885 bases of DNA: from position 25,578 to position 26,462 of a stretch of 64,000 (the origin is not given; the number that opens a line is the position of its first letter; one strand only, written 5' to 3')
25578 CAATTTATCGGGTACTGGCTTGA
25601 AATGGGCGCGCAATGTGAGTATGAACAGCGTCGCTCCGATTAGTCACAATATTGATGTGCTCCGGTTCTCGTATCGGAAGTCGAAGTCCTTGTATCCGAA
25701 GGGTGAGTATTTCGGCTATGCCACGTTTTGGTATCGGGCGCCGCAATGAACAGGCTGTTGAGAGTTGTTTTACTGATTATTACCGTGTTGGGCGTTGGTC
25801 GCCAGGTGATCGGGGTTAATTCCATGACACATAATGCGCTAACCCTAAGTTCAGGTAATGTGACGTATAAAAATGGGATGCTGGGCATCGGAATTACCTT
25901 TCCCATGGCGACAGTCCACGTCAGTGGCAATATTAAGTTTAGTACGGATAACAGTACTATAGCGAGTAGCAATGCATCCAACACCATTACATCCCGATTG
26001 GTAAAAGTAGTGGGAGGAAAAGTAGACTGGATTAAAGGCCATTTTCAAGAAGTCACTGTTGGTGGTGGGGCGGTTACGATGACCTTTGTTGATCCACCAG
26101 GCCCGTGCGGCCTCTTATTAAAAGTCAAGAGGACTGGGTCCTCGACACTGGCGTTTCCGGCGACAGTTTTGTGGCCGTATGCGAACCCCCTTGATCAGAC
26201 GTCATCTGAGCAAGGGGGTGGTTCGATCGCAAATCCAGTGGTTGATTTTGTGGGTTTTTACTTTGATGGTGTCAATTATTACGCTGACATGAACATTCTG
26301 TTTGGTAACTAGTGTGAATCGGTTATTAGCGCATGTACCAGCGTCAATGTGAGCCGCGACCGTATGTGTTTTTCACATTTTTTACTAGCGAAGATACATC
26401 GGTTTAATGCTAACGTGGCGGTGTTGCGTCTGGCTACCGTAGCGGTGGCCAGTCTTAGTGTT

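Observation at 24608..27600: Four-gene block of secreted proteins: three tandem paralogues with tail-fibre-like motifs plus a cysteine-free C-type lectin-like protein carrying EPN/WND motifs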

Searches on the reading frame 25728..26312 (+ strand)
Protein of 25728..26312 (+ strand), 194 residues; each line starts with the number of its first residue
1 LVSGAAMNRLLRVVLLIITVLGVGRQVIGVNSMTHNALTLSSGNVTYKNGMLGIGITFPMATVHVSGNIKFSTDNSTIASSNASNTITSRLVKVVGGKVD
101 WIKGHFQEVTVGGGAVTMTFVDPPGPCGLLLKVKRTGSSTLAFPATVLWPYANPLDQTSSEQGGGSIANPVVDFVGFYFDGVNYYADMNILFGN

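Call 3: search_protein_families(library=pfam, proteins=[window:25728-26312:+], max_evalue=1)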
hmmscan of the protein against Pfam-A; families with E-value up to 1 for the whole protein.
window:25728-26312:+ (194 aa): 0 families

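Call 4: search_protein_families(library=ncbifam, proteins=[window:25728-26312:+], max_evalue=1)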
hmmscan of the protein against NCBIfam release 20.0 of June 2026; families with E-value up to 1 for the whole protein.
window:25728-26312:+ (194 aa): 0 families

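Call 28: search_protein_representatives(alignment_id=A2)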
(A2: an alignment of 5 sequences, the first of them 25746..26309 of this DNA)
Query: 5 sequences, 181 profile positions. Proteins with E-value up to 0.001 (for the whole library): 45263; up to 1e-10: 8567; up to 1e-30: 397. The best 150 are listed.
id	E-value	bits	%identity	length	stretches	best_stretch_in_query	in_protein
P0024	5.2e-178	602.9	-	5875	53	27-73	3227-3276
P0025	2.1e-110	382.7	-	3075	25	27-74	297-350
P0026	4.1e-91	319.8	-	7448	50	28-76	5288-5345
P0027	1.7e-79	282.0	-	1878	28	36-72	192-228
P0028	1.0e-78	279.4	-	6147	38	29-86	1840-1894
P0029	1.6e-75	269.0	-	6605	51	40-93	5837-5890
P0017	2.7e-73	261.7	-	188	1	1-181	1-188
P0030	2.0e-72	258.9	-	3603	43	38-73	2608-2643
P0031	2.1e-72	258.8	-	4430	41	34-69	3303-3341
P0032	8.2e-71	253.6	-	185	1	1-180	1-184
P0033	4.0e-70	251.4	-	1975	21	34-75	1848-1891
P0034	2.6e-67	242.3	-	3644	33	40-67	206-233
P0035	6.7e-66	237.6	-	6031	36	33-74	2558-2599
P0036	5.3e-65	234.7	-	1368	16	23-70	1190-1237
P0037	1.9e-63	229.6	-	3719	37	38-65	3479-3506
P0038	3.1e-62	225.7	-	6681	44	35-173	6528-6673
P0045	4.4e-57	208.9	-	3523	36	29-129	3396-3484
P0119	5.4e-44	166.2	-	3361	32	40-168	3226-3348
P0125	3.0e-43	163.8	-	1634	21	35-147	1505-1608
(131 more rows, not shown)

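Call 29: search_protein_families(library=pfam, proteins=[P0125, P0119, P0045], max_evalue=0.01)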
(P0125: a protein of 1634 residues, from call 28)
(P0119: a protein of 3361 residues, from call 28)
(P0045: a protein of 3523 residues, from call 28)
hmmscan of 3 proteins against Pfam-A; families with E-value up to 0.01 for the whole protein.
P0125 (1634 aa): 0 families

P0119 (3361 aa): 1 family
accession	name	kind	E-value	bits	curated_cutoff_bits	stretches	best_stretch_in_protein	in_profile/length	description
PF07202.18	Tcp10_C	-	0.00044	20.3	36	0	3199-3209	7-17/35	T-complex protein 10 C-terminus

P0045 (3523 aa): 0 families

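Call 51: search_protein_families(library=phrogs, proteins=[window:25746-26312:+], max_evalue=0.01)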
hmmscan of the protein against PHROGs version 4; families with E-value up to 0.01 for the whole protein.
window:25746-26312:+ (188 aa): 0 families

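Call 55: predict_structure(alignment_id=A6)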
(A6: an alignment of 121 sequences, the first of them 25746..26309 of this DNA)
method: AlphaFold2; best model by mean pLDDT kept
length: 188 residues; sequences in the alignment: 121
mean_pLDDT: 72.3   pTM: 0.58
mean pLDDT of the five models: 72.3, 72.0, 71.7, 70.9, 70.6
residues with pLDDT >= 90: 52; 70-90: 50; 50-70: 54; < 50: 32
segments of 3 or more residues with pLDDT < 50: 16-29, 49-52, 78-80
pLDDT, mean of each block of 10 residues (from residue 1): 74 55 45 53 51 59 63 48 69 93 88 96 93 89 82 58 88 97 74
secondary structure, 60 per line:
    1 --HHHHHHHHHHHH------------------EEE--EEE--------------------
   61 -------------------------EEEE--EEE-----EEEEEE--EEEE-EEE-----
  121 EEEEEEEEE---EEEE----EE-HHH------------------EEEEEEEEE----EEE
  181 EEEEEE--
elements in order: H3-14 E33-35 E38-40 E86-89 E92-94 E100-105 E108-111 E113-115 E121-129 E133-136 E165-173 E178-186

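Call 76: search_protein_families(library=ncbifam, proteins=[P0125], max_evalue=0.01)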
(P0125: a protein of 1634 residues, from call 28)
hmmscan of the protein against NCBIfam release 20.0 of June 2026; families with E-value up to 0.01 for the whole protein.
P0125 (1634 aa): 0 families

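Call 84: fold_search(model_id=the predicted structure, library=viral)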
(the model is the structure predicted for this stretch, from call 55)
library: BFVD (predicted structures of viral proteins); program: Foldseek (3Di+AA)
matches with E <= 10: 430; with E <= 0.001: 160
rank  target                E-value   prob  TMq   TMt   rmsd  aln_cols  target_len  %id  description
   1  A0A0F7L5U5            1.7e-12  1.00  0.49  0.25  10.2       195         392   22  Tail fiber protein [uncultured marine virus]
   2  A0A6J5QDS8            1.0e-08  1.00  0.44  0.20  18.3       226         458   14  Uncharacterized protein [uncultured Caudovirales phage]
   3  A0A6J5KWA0            1.9e-08  1.00  0.49  0.59   7.8       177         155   14  Uncharacterized protein [uncultured Caudovirales phage]
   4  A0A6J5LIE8            2.4e-08  1.00  0.45  0.11  16.1       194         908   22  Uncharacterized protein [uncultured Caudovirales phage]
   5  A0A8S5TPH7            3.3e-08  1.00  0.44  0.25   7.4       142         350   20  Major tropism determinant [Podoviridae sp. ct2iq11]
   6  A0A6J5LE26            3.5e-08  1.00  0.43  0.51   9.0       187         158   19  Uncharacterized protein [uncultured Caudovirales phage]
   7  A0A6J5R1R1            3.7e-08  1.00  0.47  0.37   1.9       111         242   23  Uncharacterized protein [uncultured Caudovirales phage]
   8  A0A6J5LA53            5.1e-08  1.00  0.47  0.27   9.1       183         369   20  Uncharacterized protein [uncultured Caudovirales phage]
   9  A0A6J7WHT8            5.8e-08  1.00  0.46  0.22   9.6       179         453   16  Uncharacterized protein [uncultured Caudovirales phage]
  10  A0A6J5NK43            7.9e-08  1.00  0.46  0.31   5.0       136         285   18  Trimeric autotransporter adhesin YadA-like head domain-containing protein (Fragment) [uncultured Caudovirales phage]
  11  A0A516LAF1            1.2e-07  1.00  0.38  0.14  17.1       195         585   19  (no name in the UniProt tables at hand)
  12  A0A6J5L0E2            1.5e-07  1.00  0.43  0.28   8.1       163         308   16  Collagen triple helix repeat [uncultured Caudovirales phage]
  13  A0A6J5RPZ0            1.8e-07  1.00  0.45  0.53  10.4       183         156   17  Uncharacterized protein [uncultured Caudovirales phage]
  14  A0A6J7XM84            1.8e-07  1.00  0.43  0.39  23.9       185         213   18  Collagen triple helix repeat [uncultured Caudovirales phage]
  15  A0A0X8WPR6            2.0e-07  1.00  0.42  0.31  14.6       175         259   15  (no name in the UniProt tables at hand)
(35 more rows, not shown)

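Call 96: search_protein_families(library=padloc, proteins=[window:25746-26312:+], max_evalue=0.01)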
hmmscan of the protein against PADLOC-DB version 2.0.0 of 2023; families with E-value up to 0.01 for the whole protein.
window:25746-26312:+ (188 aa): 0 families
